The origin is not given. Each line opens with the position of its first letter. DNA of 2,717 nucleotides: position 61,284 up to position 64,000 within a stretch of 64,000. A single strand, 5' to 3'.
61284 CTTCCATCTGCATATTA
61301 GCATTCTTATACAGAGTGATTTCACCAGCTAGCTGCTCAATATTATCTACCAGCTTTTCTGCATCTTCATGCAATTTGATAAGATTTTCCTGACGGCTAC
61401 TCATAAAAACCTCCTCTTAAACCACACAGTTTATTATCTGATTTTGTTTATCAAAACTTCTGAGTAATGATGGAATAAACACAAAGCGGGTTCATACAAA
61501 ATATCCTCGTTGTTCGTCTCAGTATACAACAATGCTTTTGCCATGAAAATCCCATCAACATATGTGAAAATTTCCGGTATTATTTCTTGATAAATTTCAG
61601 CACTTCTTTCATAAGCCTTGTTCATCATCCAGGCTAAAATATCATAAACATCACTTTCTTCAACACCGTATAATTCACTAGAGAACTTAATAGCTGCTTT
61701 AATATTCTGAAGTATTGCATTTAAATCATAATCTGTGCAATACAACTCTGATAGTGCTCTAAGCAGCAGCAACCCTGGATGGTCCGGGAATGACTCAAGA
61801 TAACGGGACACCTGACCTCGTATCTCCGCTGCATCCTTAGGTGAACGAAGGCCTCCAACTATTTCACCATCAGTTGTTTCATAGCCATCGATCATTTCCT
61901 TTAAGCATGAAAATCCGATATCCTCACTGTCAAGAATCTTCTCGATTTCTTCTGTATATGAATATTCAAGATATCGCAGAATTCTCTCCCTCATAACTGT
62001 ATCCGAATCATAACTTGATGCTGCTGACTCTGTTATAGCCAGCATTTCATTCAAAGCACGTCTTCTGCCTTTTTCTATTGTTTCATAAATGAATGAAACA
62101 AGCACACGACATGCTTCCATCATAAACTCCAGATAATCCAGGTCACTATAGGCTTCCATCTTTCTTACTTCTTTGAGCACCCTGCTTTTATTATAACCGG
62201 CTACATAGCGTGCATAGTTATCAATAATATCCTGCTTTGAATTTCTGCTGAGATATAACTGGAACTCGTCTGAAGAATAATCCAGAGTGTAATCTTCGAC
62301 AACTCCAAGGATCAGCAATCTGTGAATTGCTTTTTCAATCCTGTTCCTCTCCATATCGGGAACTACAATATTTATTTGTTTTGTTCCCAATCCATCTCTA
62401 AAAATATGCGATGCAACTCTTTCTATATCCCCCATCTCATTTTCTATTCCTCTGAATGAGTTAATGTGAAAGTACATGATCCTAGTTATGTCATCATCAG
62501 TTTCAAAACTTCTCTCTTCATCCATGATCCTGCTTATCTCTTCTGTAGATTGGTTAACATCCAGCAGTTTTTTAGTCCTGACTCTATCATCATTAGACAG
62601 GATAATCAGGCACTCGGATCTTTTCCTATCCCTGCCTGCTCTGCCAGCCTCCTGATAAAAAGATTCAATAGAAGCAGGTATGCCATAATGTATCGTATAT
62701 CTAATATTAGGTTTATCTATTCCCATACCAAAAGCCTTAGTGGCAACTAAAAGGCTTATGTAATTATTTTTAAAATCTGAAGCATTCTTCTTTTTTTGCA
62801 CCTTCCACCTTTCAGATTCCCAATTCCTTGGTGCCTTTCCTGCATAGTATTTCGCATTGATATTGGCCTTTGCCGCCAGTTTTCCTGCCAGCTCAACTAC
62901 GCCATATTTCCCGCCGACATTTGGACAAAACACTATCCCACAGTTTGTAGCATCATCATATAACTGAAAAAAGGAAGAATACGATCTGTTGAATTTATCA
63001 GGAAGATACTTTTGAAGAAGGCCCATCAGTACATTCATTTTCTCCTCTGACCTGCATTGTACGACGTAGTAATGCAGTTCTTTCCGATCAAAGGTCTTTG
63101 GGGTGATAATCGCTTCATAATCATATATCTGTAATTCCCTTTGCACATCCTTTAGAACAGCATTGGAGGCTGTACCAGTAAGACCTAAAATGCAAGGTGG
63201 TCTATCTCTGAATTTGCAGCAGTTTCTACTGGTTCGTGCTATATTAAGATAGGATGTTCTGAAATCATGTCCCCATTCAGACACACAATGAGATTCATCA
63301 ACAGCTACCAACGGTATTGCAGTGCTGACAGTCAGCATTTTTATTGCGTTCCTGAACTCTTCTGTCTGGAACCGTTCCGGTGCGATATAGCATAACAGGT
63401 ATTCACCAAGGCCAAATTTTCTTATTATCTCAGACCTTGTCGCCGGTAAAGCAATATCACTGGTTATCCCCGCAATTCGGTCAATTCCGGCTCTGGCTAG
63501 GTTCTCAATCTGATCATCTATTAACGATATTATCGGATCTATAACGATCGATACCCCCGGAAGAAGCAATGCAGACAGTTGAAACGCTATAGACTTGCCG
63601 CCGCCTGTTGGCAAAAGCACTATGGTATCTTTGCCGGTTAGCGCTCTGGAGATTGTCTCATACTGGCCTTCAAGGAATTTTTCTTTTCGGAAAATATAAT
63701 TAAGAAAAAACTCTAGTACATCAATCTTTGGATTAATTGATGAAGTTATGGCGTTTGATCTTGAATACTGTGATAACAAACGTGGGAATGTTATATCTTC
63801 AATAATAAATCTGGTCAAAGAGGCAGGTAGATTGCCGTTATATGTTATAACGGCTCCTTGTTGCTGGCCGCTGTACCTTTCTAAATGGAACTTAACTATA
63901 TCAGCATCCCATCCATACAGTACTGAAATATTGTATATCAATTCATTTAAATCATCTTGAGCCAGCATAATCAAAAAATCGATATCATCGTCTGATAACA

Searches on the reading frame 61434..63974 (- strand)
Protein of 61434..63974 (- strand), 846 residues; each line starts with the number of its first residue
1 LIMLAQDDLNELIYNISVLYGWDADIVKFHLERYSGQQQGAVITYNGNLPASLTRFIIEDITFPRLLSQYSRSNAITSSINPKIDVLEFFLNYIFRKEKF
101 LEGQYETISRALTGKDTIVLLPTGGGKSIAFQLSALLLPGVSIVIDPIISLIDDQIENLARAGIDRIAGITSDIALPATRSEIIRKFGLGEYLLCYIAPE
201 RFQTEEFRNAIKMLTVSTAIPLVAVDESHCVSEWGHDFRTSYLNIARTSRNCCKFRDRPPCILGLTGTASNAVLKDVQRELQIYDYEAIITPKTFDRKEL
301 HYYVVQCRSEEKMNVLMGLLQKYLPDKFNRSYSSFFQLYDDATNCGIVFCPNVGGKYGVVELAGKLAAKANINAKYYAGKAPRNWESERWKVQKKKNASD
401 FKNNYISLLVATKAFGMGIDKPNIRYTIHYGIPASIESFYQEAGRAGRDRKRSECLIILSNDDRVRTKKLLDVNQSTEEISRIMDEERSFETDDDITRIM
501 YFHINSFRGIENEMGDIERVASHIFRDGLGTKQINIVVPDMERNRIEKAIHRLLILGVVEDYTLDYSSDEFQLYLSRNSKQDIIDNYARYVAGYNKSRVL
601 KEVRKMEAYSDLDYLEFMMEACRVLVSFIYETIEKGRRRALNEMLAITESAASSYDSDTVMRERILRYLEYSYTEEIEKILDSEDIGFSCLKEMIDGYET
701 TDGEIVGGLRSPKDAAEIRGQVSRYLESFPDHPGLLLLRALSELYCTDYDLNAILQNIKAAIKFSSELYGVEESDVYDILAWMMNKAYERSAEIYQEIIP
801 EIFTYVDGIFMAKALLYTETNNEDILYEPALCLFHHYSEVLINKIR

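Call 21: search_protein_families(library=padloc, proteins=[window:61434-63974:-], max_evalue=0.001)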
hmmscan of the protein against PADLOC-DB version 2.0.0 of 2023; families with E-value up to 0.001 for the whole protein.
window:61434-63974:- (846 aa): 24 families
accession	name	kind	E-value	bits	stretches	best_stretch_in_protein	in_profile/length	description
PDLC02864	DpdF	-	5.8e-84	281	1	90-485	13-364/610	DpdF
PDLC02861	DpdF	-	4.4e-80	267.7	1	90-478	19-362/611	DpdF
PDLC02870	DpdF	-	1.3e-67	226.5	1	95-463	9-334/534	DpdF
PDLC02868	DpdF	-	1.7e-64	216.1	1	91-564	329-806/1078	DpdF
PDLC03928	PsyrT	-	7.1e-63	211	1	91-484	12-371/689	-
PDLC02859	DpdF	-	9.4e-42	141.2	1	40-464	47-430/545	DpdF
PDLC02865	DpdF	-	6.6e-41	137.9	1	90-470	750-1090/1499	DpdF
PDLC01089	C3a193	-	1.1e-35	121.3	1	115-470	268-603/983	poss. alt. Cas3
PDLC02872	DpdF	-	8.7e-33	111.8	2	399-475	445-521/859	DpdF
PDLC02855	DpdF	-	1.8e-28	97.3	2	394-470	414-489/825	DpdF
PDLC02857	DpdF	-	1.4e-23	80.9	2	398-470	477-549/911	DpdF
PDLC02867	DpdF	-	1.4e-22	77.9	2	399-470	418-494/855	DpdF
PDLC02862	DpdF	-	9.6e-17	58.1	2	404-467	409-471/811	DpdF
PDLC02863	DpdF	-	9.7e-17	59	1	393-477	88-172/488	DpdF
PDLC02860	DpdF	-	2.2e-12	44.4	1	401-465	161-227/547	DpdF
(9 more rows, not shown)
